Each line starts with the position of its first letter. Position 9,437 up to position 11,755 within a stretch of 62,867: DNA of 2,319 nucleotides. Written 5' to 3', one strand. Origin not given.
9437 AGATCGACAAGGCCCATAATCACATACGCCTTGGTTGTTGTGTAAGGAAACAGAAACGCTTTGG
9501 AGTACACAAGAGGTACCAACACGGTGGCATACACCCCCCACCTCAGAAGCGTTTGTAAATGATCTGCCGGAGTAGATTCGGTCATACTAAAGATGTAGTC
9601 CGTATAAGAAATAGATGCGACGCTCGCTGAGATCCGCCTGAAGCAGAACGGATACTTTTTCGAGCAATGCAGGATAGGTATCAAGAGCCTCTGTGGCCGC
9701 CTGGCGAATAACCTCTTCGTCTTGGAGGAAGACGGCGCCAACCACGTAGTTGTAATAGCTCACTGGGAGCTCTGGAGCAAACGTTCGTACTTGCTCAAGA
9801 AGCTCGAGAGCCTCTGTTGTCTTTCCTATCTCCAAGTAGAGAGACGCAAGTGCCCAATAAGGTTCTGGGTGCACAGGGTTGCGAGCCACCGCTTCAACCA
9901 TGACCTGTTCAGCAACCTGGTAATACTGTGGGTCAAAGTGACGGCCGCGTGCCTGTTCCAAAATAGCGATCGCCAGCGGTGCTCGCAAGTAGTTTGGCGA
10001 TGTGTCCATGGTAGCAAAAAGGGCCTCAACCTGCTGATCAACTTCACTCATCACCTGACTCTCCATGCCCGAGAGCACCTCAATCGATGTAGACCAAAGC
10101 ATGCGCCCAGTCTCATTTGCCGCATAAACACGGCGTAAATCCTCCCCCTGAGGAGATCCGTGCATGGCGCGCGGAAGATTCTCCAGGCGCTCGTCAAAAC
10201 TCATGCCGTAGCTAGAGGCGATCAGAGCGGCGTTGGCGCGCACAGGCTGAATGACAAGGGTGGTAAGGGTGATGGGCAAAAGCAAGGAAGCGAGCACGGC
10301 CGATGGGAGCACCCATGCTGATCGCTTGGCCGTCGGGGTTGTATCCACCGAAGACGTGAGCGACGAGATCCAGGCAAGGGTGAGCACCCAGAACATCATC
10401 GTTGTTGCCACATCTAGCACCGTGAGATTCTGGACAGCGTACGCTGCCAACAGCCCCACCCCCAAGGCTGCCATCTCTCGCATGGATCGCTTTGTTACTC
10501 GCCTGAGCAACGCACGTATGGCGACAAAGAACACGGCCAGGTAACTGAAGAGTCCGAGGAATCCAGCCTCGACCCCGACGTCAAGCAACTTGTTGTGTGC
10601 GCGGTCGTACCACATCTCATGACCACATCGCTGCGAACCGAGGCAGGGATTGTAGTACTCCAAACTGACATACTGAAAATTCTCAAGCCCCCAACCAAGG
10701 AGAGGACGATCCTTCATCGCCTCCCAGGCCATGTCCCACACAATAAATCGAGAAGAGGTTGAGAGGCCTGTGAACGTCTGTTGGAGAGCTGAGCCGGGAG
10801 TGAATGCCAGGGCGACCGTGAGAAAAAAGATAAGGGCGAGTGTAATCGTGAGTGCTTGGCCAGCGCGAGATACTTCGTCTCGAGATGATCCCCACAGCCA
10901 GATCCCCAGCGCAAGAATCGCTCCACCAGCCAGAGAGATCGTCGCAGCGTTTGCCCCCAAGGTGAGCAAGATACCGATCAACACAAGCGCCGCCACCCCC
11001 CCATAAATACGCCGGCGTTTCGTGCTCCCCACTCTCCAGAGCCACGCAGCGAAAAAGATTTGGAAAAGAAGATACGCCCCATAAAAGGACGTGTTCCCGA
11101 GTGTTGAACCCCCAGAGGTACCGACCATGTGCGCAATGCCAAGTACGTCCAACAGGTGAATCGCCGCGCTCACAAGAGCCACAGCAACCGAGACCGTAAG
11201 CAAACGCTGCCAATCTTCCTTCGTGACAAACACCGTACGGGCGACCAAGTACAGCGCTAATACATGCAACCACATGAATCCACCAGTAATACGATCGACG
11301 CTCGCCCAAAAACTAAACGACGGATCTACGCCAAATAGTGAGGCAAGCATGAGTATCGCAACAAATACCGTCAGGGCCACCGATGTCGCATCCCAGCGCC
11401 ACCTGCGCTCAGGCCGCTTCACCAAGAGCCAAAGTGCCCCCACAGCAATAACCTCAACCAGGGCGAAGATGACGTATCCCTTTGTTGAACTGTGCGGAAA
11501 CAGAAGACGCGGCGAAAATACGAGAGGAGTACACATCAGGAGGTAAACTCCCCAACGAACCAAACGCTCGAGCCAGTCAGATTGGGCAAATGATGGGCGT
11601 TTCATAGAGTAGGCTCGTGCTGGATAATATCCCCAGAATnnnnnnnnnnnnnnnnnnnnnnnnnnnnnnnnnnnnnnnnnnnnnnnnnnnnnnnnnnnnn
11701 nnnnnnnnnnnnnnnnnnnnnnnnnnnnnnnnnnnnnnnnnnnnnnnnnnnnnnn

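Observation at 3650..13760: Five paralogous O-antigen-ligase/O-OTase-TPR genes in one array: a possible substrate-specific protein-glycosylation battery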

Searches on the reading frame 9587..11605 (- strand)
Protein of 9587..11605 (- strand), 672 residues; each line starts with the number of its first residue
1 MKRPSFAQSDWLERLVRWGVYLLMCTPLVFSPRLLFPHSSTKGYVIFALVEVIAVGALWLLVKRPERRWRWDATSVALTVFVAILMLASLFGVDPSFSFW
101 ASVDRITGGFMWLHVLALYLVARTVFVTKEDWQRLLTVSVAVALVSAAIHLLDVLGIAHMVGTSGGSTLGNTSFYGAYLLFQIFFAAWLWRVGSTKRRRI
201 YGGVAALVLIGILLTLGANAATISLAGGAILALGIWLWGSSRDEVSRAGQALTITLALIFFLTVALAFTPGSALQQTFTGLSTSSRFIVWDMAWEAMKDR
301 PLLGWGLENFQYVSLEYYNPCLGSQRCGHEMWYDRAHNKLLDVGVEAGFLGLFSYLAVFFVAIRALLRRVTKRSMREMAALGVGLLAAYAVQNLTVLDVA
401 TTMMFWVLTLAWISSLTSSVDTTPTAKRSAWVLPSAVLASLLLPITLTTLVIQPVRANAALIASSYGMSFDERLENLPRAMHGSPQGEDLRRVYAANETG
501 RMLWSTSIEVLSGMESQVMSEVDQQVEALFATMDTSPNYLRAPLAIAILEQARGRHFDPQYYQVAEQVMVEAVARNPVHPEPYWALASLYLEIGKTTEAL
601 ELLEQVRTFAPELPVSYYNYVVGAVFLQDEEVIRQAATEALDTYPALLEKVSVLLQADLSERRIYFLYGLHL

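Call 4: search_protein_families(library=pfam, proteins=[window:9587-11605:-], max_evalue=0.01)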
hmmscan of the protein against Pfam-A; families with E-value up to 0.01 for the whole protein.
window:9587-11605:- (672 aa): 4 families
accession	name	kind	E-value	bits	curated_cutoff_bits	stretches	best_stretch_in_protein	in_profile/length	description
PF04932.20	Wzy_C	-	2.1e-15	57.2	31.7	1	205-356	2-149/149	O-Antigen ligase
PF14559.12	TPR_19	-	3.1e-05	24.7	25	1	562-611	7-56/68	Tetratricopeptide repeat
PF13428.12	TPR_14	-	0.0046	18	23.5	0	580-618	1-39/44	Tetratricopeptide repeat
PF13432.12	TPR_16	-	0.0068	17.3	32.7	1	562-611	13-62/65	Tetratricopeptide repeat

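Call 9: search_protein_families(library=ncbifam, proteins=[window:9587-11605:-], max_evalue=0.1)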
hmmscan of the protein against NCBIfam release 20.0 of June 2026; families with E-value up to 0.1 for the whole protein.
window:9587-11605:- (672 aa): 3 families
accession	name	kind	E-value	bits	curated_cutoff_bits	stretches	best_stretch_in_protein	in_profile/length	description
TIGR02917.1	PEP_TPR_lipo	equivalog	0.013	13.4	312.2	1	565-656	586-677/899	XrtA/PEP-CTERM system TPR-repeat protein PrsT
NF040959.1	MamA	equivalog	0.033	13.6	200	0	571-631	61-120/204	magnetosome protein MamA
TIGR03504.1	FimV_Cterm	subfamily_domain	0.056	13.5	30.65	1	586-606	5-25/44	FimV/HubP family polar landmark protein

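Call 11: find_homologous_proteins(query=window:9587-11605:-, max_evalue=0.00001)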
Query window:9587-11605:- (672 aa): 117 proteins with E <= 0.00001 among 8000 candidates.
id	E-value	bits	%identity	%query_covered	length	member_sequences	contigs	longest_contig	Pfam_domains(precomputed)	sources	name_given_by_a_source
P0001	0.0e+0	1416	94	100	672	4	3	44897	PF14559.13,PF04932.21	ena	-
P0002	1.4e-257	875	59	99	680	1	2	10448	PF14559.13,PF13432.13,PF04932.21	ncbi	-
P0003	3.9e-255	867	58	99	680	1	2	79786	PF14559.13,PF13432.13,PF04932.21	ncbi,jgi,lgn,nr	ncbi:MAG: O-antigen ligase family protein [Parcubacteria group bacterium]|nr:O-antigen ligase family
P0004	1.6e-246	838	56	99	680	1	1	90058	PF14559.13,PF04932.21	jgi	jgi:O-antigen ligase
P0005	3.3e-200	685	51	98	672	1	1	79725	PF14559.13,PF04932.21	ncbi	-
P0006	3.5e-170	586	46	99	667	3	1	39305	PF14559.13,PF13432.13,PF13428.13,PF04932.21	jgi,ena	-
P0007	7.2e-168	578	45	99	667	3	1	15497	PF04932.21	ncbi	-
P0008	3.3e-167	576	44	100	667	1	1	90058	PF14559.13,PF04932.21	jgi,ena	jgi:O-antigen ligase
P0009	2.0e-160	554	43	99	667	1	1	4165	PF13432.13,PF04932.21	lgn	-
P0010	1.1e-159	551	44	97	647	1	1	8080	PF14559.13,PF13432.13,PF04932.21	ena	-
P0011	2.6e-155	537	42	99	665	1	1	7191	PF04932.21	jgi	jgi:O-antigen ligase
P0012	2.8e-149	517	41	100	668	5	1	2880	PF14559.13,PF13431.13,PF13432.13,PF04932.21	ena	-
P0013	1.3e-147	511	44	95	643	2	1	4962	PF14559.13,PF13428.13,PF07719.24,PF04932.21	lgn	-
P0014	1.8e-146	508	41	100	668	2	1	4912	PF14559.13,PF13432.13,PF04932.21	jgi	-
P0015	1.7e-140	488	40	98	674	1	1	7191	PF14559.13,PF13432.13,PF04932.21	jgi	jgi:O-antigen ligase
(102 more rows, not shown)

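Call 19: find_encoding_contigs(protein=P0004, flank=10000, max_places=2)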
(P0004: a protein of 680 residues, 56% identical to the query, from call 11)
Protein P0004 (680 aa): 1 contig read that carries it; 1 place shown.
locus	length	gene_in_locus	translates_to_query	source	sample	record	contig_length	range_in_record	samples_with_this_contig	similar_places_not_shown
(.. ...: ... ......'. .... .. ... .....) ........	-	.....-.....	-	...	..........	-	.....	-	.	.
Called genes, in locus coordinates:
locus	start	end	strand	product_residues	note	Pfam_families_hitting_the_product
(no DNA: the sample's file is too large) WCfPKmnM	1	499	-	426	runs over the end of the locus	PF01943:Polysacc_synt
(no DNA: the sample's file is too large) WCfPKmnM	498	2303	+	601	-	PF00535:Glycos_transf_2, PF10111:Glyco_tranf_2_2, PF13641:Glyco_tranf_2_3, PF13489:Methyltransf_23, PF06325:PrmA, PF13847:Methyltransf_31, PF08241:Methyltransf_11, PF08242:Methyltransf_12, +3 more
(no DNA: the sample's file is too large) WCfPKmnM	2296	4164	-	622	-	PF13522:GATase_6, PF13537:GATase_7, PF00733:Asn_synthase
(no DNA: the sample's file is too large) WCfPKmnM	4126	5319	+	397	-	PF13439:Glyco_transf_4, PF13579:Glyco_trans_4_4, PF00534:Glycos_transf_1, PF13692:Glyco_trans_1_4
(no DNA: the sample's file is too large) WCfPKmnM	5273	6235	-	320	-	PF01073:3Beta_HSD, PF01370:Epimerase, PF02719:Polysacc_synt_2, PF04321:RmlD_sub_bind, PF16363:GDP_Man_Dehyd, PF07993:NAD_binding_4 (weak)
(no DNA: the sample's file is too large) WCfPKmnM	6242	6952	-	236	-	PF16316:DUF4956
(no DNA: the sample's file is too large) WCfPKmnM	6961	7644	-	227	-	PF09359:VTC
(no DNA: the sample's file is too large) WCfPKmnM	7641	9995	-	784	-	PF08757:CotH (weak), PF05048:NosD, PF13229:Beta_helix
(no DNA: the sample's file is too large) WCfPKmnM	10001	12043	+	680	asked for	PF04932:Wzy_C, PF14559:TPR_19 (weak)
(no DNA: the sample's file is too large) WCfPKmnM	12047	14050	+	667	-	PF04932:Wzy_C, PF14559:TPR_19 (weak)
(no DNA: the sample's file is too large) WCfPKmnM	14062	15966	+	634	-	PF04932:Wzy_C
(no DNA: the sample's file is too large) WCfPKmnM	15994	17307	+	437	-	PF02397:Bac_transf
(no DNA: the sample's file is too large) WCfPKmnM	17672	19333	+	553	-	-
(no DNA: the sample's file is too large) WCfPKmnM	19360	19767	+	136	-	?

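Call 20: find_encoding_contigs(protein=P0003, flank=10000, max_places=2)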
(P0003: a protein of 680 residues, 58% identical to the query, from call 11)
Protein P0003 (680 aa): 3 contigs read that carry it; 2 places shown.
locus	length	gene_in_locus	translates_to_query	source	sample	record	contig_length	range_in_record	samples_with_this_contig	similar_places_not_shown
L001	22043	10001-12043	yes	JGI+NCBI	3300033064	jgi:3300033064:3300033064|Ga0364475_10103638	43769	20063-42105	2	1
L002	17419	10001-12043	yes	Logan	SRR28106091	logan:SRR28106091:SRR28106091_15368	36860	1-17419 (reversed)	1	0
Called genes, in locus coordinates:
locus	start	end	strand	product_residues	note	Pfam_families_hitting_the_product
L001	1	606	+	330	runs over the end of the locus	PF13489:Methyltransf_23, PF07021:MetW, PF13847:Methyltransf_31, PF08241:Methyltransf_11, PF08242:Methyltransf_12, PF13649:Methyltransf_25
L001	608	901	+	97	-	-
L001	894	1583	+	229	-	PF13489:Methyltransf_23, PF13847:Methyltransf_31, PF08241:Methyltransf_11, PF08242:Methyltransf_12, PF13649:Methyltransf_25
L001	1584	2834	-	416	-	PF01943:Polysacc_synt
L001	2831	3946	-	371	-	PF13692:Glyco_trans_1_4, PF00534:Glycos_transf_1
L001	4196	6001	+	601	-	PF00535:Glycos_transf_2, PF10111:Glyco_tranf_2_2, PF13641:Glyco_tranf_2_3, PF13489:Methyltransf_23, PF06325:PrmA, PF13847:Methyltransf_31, PF08241:Methyltransf_11, PF08242:Methyltransf_12, +3 more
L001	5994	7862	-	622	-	PF13522:GATase_6, PF13537:GATase_7, PF00733:Asn_synthase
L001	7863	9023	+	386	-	PF13439:Glyco_transf_4, PF13579:Glyco_trans_4_4, PF00534:Glycos_transf_1, PF13692:Glyco_trans_1_4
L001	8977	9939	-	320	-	PF01073:3Beta_HSD, PF01370:Epimerase, PF02719:Polysacc_synt_2, PF04321:RmlD_sub_bind, PF16363:GDP_Man_Dehyd, PF07993:NAD_binding_4 (weak)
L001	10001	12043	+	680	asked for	PF04932:Wzy_C, PF13432:TPR_16 (weak), PF14559:TPR_19 (weak)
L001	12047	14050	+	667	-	PF04932:Wzy_C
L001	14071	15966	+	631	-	PF04932:Wzy_C, PF14559:TPR_19 (weak)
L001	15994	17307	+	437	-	PF02397:Bac_transf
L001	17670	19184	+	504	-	-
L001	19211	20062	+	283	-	-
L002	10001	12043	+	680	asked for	PF04932:Wzy_C, PF13432:TPR_16 (weak), PF14559:TPR_19 (weak)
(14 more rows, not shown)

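Call 30: find_encoding_contigs(protein=P0001, flank=10000, max_places=3)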
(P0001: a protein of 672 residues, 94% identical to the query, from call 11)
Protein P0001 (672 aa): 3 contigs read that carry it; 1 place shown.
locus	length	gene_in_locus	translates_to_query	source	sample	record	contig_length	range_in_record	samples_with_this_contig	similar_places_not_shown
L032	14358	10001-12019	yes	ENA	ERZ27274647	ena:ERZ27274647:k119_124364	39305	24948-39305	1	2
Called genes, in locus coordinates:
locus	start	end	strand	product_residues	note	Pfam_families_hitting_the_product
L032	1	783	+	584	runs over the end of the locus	PF01636:APH (faint), PF00069:Pkinase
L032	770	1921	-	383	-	PF01943:Polysacc_synt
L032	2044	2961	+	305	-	PF00535:Glycos_transf_2, PF10111:Glyco_tranf_2_2, PF13641:Glyco_tranf_2_3, PF10111:Glyco_tranf_2_2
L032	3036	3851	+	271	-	-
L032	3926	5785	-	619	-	PF13522:GATase_6, PF13537:GATase_7, PF00733:Asn_synthase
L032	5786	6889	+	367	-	PF13439:Glyco_transf_4, PF13579:Glyco_trans_4_4, PF00534:Glycos_transf_1, PF13692:Glyco_trans_1_4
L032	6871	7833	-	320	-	PF01073:3Beta_HSD, PF01370:Epimerase, PF02719:Polysacc_synt_2, PF04321:RmlD_sub_bind, PF16363:GDP_Man_Dehyd, PF07993:NAD_binding_4 (weak)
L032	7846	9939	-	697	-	PF04932:Wzy_C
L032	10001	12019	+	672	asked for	PF04932:Wzy_C, PF14559:TPR_19 (weak)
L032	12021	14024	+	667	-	PF04932:Wzy_C, PF13428:TPR_14 (faint), PF13432:TPR_16 (weak), PF14559:TPR_19 (weak)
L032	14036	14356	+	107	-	?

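Call 31: find_encoding_contigs(protein=P0005, flank=10000, max_places=2)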
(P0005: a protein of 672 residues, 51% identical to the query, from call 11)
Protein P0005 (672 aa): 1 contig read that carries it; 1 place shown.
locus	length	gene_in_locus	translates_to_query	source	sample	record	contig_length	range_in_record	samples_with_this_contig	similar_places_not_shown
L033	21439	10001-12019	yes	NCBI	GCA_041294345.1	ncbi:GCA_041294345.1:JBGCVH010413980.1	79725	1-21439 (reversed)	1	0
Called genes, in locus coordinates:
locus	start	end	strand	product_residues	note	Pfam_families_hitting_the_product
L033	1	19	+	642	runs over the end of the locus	-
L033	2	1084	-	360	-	PF00534:Glycos_transf_1 (weak), PF13692:Glyco_trans_1_4 (weak)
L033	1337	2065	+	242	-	PF05219:DREV, PF13489:Methyltransf_23, PF05175:MTS, PF07021:MetW, PF02353:CMAS, PF13847:Methyltransf_31, PF08241:Methyltransf_11, PF08242:Methyltransf_12, +4 more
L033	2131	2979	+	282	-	PF00535:Glycos_transf_2, PF10111:Glyco_tranf_2_2, PF13641:Glyco_tranf_2_3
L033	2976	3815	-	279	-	PF01209:Ubie_methyltran (weak), PF05401:NodS, PF13489:Methyltransf_23, PF13649:Methyltransf_25, PF13847:Methyltransf_31, PF08241:Methyltransf_11, PF08242:Methyltransf_12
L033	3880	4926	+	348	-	PF13439:Glyco_transf_4, PF13579:Glyco_trans_4_4, PF00534:Glycos_transf_1, PF13692:Glyco_trans_1_4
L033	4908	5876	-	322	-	PF01073:3Beta_HSD, PF01370:Epimerase, PF02719:Polysacc_synt_2, PF04321:RmlD_sub_bind, PF07993:NAD_binding_4 (faint), PF16363:GDP_Man_Dehyd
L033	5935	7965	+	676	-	PF04932:Wzy_C, PF14559:TPR_19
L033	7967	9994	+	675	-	PF04932:Wzy_C, PF13432:TPR_16 (faint), PF14559:TPR_19 (weak)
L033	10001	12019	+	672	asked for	PF04932:Wzy_C, PF14559:TPR_19 (faint)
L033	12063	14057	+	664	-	PF04932:Wzy_C, PF13428:TPR_14 (faint), PF14559:TPR_19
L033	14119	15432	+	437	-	PF02397:Bac_transf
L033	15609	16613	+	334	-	PF00963:Cohesin, PF18884:TSP3_bac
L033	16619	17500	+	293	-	-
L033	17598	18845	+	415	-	-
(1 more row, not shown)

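Call 47: predict_structure(alignment_id=A2)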
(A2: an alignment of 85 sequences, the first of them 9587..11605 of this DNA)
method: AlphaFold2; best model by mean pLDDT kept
length: 672 residues; sequences in the alignment: 85
mean_pLDDT: 94.9   pTM: 0.93
mean pLDDT of the five models: 94.9, 94.7, 94.7, 94.6, 94.4
residues with pLDDT >= 90: 613; 70-90: 38; 50-70: 16; < 50: 5
segments of 3 or more residues with pLDDT < 50: 1-5
pLDDT, mean of each block of 10 residues (from residue 1): 53 97 97 94 98 98 92 97 99 97 96 98 96 98 96 81 68 95 98 97 98 94 97 98 97 96 92 91 90 98 98 97 93 95 98 98 97 95 98 93 98 90 79 97 98 98 95 97 97 98 96 96 98 95 98 97 99 98 99 98 98 97 97 98 97 97 97 93
secondary structure, 60 per line:
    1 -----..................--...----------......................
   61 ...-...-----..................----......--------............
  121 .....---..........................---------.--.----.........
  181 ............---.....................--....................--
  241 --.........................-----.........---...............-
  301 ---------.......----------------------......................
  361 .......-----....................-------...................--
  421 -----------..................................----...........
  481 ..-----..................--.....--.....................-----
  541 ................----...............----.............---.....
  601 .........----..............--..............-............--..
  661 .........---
elements in order: H6-23 H39-63 H73-90 H95-100 H109-125 H129-154 H172-192 H196-216 H219-238 H243-267 H273-281 H285-299 H310-316 H339-367 H373-392 H400-418 H432-465 H470-482 H488-505 H508-512 H515-535 H541-556 H561-575 H580-592 H596-609 H614-627 H630-643 H645-656 H659-669

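Call 52: fold_search(model_id=the predicted structure, library=pdb)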
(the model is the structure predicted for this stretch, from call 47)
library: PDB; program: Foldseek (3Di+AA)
matches with E <= 10: 1134; with E <= 0.001: 1
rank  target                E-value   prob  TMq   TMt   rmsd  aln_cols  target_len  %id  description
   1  7tpg_B                2.5e-08  1.00  0.42  0.64   6.7       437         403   15  Single-Particle Cryo-EM Structure of the WaaL O-antigen ligase in its ligand bound state (released 2022-04-06)
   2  4ui9_H                3.9e-03  1.00  0.23  0.30  23.2       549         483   12  Atomic structure of the human Anaphase-Promoting Complex (released 2015-06-17)
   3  9gaw_J                3.9e-03  1.00  0.22  0.28  24.2       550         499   13  High-resolution structure of the Anaphase-promoting complex/cyclosome (APC/C) bound to co-activator Cdh1 (released 2024-08-14)
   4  5g05_H                4.6e-03  0.94  0.16  0.20  23.2       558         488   12  Cryo-EM structure of combined apo phosphorylated APC (released 2016-05-25)
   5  6bq1_B                5.0e-03  0.87  0.16  0.15  30.0       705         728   12  Human PI4KIIIa lipid kinase complex (released 2017-12-13)
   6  5g04_F                5.2e-03  0.99  0.22  0.28  23.3       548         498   11  Structure of the human APC-Cdc20-Hsl1 complex (released 2016-05-25)
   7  9a0j_G                5.2e-03  0.75  0.16  0.17  25.7       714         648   12  Deep learning enables the atomic structure determination of the Fanconi Anemia core complex from cryoEM (released 2020-09-15)
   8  7ntf_B                5.9e-03  0.99  0.14  0.13  13.8       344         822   16  Cryo-EM structure of unliganded O-GlcNAc transferase (released 2021-11-17)
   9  8pkp_O                6.1e-03  0.92  0.18  0.18  27.4       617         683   14  Cryo-EM structure of the apo Anaphase-promoting complex/cyclosome (APC/C) at 3.2 Angstrom resolution (released 2023-07-19)
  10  7dhg_C                7.6e-03  0.99  0.21  0.29  23.8       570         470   12  Crystal structure of SARS-CoV-2 Orf9b complex with human TOM70 (released 2021-05-12)
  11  8h6e_4G               7.6e-03  0.44  0.11  0.10  31.0       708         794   12  Cryo-EM structure of human exon-defined spliceosome in the late pre-B state. (released 2024-05-01)
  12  8chy                  7.9e-03  1.00  0.19  0.39  13.5       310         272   15  Crystal structure of an 8-repeat consensus TPR superhelix with Zinc. (released 2024-02-21)
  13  7rdr_A                8.5e-03  0.77  0.13  0.17  25.5       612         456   11  Circular tandem repeat protein with novel repeat topology and enhanced subunit contact surfaces (released 2021-09-01)
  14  5g04_H                8.9e-03  0.99  0.23  0.30  23.8       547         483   12  Structure of the human APC-Cdc20-Hsl1 complex (released 2016-05-25)
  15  3vtx_B                9.3e-03  1.00  0.20  0.60   5.4       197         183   14  Crystal structure of MamA protein (released 2012-10-31)
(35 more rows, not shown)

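Call 103: search_protein_representatives(alignment_id=A2)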
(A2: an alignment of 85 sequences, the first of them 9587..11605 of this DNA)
Query: 85 sequences, 675 profile positions. Proteins with E-value up to 0.001 (for the whole library): 692936; up to 1e-10: 216964; up to 1e-30: 21329. The best 150 are listed.
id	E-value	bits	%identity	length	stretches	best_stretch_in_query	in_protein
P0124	2.3e-262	888.7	-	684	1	1-661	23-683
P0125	6.6e-256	867.3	-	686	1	5-661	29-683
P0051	5.1e-250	847.9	-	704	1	4-660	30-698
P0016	2.3e-241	819.2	-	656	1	21-674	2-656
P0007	2.6e-241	819.1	-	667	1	1-674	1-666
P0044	5.2e-241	818.1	-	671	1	7-662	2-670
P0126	2.6e-236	802.5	-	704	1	4-655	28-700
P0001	1.2e-229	780.5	-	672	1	5-674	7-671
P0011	1.9e-228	776.6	-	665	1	3-674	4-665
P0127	1.0e-226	770.8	-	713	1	6-649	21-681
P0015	3.1e-226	769.2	-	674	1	2-674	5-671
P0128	1.9e-224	763.4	-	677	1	5-654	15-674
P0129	5.8e-224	761.7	-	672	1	1-657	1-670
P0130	3.2e-223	759.3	-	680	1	5-659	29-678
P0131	4.2e-222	755.6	-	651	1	5-660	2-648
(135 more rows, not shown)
